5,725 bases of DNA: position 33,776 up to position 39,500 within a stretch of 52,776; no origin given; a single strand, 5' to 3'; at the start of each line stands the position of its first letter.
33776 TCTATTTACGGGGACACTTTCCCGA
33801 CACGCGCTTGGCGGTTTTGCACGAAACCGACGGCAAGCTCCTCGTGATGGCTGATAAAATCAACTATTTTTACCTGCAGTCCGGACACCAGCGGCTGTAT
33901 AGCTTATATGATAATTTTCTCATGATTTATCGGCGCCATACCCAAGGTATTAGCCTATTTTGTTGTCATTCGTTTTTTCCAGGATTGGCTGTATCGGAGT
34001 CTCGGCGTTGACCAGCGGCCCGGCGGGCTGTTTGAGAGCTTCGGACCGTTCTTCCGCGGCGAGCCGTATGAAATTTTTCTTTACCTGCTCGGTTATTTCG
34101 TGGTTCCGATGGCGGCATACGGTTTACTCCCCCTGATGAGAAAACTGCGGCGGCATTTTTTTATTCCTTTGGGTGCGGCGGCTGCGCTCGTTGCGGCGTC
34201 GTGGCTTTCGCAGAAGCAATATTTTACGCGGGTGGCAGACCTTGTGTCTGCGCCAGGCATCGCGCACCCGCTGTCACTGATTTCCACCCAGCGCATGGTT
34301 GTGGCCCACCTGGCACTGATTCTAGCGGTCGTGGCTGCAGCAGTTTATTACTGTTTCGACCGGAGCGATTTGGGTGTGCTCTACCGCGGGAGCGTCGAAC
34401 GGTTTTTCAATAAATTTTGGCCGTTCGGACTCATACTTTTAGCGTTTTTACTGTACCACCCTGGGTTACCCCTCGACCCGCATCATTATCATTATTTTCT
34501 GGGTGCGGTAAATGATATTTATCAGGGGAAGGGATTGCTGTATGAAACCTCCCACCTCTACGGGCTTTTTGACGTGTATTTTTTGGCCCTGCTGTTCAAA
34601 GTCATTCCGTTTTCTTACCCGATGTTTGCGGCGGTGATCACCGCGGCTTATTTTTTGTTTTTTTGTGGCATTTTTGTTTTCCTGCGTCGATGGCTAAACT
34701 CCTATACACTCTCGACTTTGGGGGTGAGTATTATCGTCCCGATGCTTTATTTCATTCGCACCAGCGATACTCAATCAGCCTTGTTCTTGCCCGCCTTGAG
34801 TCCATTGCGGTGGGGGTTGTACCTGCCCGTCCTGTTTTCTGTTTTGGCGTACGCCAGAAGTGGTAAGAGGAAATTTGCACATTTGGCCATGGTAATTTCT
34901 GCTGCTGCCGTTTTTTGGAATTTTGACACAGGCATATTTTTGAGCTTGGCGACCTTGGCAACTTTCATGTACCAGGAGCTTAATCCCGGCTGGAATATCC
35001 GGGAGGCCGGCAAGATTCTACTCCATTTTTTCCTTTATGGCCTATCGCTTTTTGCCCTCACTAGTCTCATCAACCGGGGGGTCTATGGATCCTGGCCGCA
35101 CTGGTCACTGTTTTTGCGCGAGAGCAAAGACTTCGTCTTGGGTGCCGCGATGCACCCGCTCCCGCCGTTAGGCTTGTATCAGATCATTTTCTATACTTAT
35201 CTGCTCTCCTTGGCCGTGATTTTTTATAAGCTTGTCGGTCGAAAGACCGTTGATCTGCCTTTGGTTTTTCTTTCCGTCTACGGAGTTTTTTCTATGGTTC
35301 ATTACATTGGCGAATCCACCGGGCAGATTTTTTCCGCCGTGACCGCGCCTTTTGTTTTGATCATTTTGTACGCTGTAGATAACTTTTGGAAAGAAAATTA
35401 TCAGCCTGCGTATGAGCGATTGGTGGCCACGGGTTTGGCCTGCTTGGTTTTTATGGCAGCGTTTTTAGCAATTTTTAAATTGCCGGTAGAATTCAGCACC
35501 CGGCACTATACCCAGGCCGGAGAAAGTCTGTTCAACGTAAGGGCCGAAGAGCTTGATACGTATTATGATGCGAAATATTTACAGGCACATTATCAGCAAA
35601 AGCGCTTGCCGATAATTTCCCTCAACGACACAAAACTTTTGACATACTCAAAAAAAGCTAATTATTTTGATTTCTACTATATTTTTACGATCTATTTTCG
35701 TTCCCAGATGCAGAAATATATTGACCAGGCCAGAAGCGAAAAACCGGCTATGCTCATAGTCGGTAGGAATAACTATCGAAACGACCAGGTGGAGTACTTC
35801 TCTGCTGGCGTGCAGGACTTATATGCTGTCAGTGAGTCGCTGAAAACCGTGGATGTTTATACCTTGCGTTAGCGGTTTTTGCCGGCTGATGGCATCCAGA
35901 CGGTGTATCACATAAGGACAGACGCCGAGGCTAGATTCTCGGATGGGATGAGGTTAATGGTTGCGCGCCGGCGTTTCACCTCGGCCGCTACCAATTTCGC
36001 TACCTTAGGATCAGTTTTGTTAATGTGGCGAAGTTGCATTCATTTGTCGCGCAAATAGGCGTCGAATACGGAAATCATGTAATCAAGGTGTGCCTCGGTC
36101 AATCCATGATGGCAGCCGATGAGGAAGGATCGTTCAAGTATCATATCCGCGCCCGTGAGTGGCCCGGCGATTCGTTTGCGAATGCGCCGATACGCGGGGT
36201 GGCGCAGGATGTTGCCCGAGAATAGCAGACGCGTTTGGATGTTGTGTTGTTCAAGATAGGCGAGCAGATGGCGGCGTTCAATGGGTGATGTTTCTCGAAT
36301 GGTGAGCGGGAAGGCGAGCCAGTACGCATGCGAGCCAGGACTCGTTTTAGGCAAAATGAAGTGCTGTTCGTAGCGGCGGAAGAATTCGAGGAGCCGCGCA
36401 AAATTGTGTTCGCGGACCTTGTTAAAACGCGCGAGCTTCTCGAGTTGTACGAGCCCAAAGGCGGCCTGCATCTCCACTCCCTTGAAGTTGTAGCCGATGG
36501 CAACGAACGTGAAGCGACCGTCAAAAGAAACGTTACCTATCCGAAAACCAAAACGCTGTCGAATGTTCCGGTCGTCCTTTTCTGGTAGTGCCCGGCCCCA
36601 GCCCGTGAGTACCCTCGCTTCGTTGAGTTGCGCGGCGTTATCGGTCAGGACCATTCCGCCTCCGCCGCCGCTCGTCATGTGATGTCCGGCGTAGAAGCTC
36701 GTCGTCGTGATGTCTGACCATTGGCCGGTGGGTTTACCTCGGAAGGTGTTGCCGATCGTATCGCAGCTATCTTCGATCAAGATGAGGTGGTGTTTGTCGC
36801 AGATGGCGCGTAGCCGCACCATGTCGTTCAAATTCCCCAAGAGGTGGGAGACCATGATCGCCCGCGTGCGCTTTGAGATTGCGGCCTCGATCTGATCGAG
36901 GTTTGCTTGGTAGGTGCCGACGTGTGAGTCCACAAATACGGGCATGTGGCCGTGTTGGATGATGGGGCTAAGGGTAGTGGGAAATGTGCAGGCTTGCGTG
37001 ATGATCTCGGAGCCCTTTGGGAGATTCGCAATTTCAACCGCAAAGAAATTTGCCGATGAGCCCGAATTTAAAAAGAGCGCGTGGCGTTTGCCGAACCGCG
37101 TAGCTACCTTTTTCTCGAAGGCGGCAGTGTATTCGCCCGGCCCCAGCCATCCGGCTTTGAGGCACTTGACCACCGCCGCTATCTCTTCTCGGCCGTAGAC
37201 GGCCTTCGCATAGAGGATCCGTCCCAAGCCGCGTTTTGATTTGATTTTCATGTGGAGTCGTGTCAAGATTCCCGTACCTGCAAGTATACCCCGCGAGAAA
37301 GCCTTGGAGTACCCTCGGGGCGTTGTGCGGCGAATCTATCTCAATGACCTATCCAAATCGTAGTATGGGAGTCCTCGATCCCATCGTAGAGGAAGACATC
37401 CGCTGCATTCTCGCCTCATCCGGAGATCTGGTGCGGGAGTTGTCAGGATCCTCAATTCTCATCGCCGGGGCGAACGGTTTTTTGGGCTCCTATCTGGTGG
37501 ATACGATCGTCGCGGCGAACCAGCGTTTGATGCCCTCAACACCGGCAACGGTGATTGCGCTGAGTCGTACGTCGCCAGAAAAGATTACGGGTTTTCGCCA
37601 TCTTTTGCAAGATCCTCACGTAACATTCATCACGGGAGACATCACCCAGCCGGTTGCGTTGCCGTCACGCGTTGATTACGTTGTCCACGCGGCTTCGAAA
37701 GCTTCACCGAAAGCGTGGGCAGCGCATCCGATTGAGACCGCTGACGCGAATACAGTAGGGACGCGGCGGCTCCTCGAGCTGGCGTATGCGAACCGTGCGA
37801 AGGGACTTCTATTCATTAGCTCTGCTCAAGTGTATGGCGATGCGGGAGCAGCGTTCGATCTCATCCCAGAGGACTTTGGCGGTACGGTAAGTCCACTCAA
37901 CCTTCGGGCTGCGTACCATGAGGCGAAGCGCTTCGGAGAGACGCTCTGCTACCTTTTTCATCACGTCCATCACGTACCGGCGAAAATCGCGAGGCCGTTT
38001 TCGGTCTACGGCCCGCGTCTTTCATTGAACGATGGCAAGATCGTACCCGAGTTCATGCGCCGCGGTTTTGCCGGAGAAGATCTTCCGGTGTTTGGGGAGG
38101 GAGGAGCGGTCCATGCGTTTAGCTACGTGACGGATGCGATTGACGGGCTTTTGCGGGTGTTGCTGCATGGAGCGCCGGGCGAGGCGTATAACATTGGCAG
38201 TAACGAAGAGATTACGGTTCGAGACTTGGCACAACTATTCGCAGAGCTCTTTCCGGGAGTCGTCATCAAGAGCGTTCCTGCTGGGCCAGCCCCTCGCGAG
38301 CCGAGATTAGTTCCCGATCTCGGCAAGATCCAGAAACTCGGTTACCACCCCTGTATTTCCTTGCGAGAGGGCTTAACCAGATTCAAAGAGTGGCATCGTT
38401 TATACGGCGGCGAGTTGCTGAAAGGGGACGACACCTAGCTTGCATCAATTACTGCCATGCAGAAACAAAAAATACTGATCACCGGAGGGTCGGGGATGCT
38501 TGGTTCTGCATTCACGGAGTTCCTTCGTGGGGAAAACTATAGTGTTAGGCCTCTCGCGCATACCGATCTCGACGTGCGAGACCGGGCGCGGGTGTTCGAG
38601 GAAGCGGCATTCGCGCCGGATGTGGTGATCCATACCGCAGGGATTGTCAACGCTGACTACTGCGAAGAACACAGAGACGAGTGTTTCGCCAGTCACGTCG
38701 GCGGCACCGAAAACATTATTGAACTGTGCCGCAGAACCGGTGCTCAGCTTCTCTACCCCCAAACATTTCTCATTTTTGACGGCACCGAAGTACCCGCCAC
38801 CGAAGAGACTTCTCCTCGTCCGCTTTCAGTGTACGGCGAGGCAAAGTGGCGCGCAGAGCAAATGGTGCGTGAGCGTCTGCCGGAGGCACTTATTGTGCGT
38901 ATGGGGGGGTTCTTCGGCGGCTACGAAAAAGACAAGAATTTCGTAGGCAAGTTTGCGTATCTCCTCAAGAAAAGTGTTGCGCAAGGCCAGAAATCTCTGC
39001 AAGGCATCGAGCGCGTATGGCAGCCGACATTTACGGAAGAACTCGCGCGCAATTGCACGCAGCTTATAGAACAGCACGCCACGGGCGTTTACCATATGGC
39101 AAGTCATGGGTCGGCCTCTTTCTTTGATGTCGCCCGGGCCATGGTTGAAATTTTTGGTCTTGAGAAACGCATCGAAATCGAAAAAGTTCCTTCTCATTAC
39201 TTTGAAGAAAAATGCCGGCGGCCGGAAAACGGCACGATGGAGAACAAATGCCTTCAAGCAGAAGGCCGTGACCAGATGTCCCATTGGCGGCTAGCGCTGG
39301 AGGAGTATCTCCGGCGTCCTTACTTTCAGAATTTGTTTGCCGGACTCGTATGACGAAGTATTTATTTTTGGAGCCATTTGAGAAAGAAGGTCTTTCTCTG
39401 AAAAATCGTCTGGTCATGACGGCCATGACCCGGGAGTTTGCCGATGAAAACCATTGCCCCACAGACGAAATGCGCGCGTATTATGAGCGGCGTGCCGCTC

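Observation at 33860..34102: Damaged junction between tandem paralogs: truncated C-terminus of copy 2, in-frame TGA and missing start for the N-terminal helix of copy 3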

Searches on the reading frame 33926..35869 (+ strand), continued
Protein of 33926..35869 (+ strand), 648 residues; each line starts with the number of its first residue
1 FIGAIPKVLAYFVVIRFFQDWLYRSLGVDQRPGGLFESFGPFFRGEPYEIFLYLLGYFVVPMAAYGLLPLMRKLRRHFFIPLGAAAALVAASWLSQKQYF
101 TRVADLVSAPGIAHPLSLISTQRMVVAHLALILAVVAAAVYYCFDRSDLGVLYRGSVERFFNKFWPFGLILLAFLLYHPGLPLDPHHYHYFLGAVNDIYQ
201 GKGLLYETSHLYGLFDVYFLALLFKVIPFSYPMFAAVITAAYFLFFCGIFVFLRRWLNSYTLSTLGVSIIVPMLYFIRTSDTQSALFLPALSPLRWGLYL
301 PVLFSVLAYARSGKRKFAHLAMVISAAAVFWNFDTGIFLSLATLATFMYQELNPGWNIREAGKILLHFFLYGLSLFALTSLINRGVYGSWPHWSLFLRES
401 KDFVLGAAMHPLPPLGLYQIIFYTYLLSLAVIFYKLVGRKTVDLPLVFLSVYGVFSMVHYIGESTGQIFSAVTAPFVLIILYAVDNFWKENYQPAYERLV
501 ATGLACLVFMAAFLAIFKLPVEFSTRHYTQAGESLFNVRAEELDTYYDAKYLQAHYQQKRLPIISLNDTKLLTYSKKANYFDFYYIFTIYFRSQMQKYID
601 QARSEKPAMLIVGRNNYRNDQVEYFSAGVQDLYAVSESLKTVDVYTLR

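Call 58: search_protein_families(library=ncbifam, proteins=[P0002, P0007], max_evalue=0.01)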
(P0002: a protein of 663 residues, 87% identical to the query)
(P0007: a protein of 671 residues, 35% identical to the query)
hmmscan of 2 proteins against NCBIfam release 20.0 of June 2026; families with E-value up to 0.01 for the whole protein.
P0002 (663 aa): 0 families

P0007 (671 aa): 0 families

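Call 59: list_cluster_members(proteins=[P0007, P0008, P0165, P0163])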
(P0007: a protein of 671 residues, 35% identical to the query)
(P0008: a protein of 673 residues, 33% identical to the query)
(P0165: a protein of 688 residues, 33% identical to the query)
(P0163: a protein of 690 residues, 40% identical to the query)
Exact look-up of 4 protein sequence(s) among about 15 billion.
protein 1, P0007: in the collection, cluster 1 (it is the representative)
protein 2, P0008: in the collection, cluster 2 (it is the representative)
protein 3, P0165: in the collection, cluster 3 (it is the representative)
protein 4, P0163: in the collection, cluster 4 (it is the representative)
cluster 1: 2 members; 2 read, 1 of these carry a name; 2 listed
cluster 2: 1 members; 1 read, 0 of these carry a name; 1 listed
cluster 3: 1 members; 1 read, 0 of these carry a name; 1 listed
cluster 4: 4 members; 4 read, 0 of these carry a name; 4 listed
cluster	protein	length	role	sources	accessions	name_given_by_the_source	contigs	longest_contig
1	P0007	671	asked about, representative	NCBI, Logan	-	-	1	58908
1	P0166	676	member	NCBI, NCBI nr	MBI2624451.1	hypothetical protein HYW67_03070 [Candidatus Parcubacteria bacterium] | hypothetical protein [Candidatus Parcubacteria bacterium]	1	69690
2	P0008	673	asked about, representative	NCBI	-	-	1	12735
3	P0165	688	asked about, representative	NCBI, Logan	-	-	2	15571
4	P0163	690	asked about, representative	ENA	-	-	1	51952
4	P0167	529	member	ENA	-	-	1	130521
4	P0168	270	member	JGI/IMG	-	-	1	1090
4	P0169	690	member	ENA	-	-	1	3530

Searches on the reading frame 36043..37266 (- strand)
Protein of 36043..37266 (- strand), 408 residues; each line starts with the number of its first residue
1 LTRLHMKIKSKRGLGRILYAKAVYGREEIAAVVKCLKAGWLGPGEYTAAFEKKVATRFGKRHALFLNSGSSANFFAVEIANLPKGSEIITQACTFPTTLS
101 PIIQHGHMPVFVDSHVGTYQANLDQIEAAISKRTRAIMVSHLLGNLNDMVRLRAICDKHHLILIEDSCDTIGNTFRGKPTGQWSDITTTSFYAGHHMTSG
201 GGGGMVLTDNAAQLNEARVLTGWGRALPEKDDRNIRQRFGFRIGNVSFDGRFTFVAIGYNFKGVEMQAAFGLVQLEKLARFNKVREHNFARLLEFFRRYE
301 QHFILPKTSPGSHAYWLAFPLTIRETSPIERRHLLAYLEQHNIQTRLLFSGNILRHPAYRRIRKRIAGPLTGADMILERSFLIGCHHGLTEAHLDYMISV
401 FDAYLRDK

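Call 29: search_protein_families(library=pfam, proteins=[window:36043-37266:-], max_evalue=0.00001)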
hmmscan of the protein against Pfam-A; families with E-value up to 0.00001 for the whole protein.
window:36043-37266:- (408 aa): 1 family
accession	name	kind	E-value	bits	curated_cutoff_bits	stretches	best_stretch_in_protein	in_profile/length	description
PF01041.23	DegT_DnrJ_EryC1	-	3.1e-83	280.4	19.8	1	26-399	5-357/360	DegT/DnrJ/EryC1/StrS aminotransferase family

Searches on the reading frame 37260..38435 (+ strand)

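Call 29: search_protein_families(library=pfam, proteins=[window:37260-38435:+], max_evalue=0.00001)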
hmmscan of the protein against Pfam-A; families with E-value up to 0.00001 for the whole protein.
window:37260-38435:+ (392 aa): 4 families
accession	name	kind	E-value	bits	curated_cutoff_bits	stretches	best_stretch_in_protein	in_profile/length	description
PF01370.27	Epimerase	-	5.4e-42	144.3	20.9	1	66-313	1-240/240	NAD dependent epimerase/dehydratase family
PF16363.11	GDP_Man_Dehyd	-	4.9e-27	95.7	27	1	67-371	1-328/332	GDP-mannose 4,6 dehydratase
PF07993.18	NAD_binding_4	-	1.1e-10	41.6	20.1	1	68-251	1-209/258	Male sterility protein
PF01073.25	3Beta_HSD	-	2.8e-08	33.6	22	1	67-253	1-185/280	3-beta hydroxysteroid dehydrogenase/isomerase family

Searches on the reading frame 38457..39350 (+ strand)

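Call 29: search_protein_families(library=pfam, proteins=[window:38457-39350:+], max_evalue=0.00001)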
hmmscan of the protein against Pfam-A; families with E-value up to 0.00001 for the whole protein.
window:38457-39350:+ (298 aa): 6 families
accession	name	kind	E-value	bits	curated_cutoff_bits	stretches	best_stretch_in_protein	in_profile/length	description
PF04321.23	RmlD_sub_bind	-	3.7e-55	187.5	27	1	5-287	2-284/287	RmlD substrate binding domain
PF01370.27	Epimerase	-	8e-24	84.8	20.9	1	6-206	1-227/240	NAD dependent epimerase/dehydratase family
PF01073.25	3Beta_HSD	-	7.7e-09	35.4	22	1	37-138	51-158/280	3-beta hydroxysteroid dehydrogenase/isomerase family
PF16363.11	GDP_Man_Dehyd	-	2.6e-08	34.1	27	0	39-139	60-166/332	GDP-mannose 4,6 dehydratase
PF02719.21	Polysacc_synt_2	-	7.3e-07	29.1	20.2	0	39-97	62-121/293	Polysaccharide biosynthesis protein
PF07993.18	NAD_binding_4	-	5.4e-06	26.2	20.1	0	49-148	84-203/258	Male sterility protein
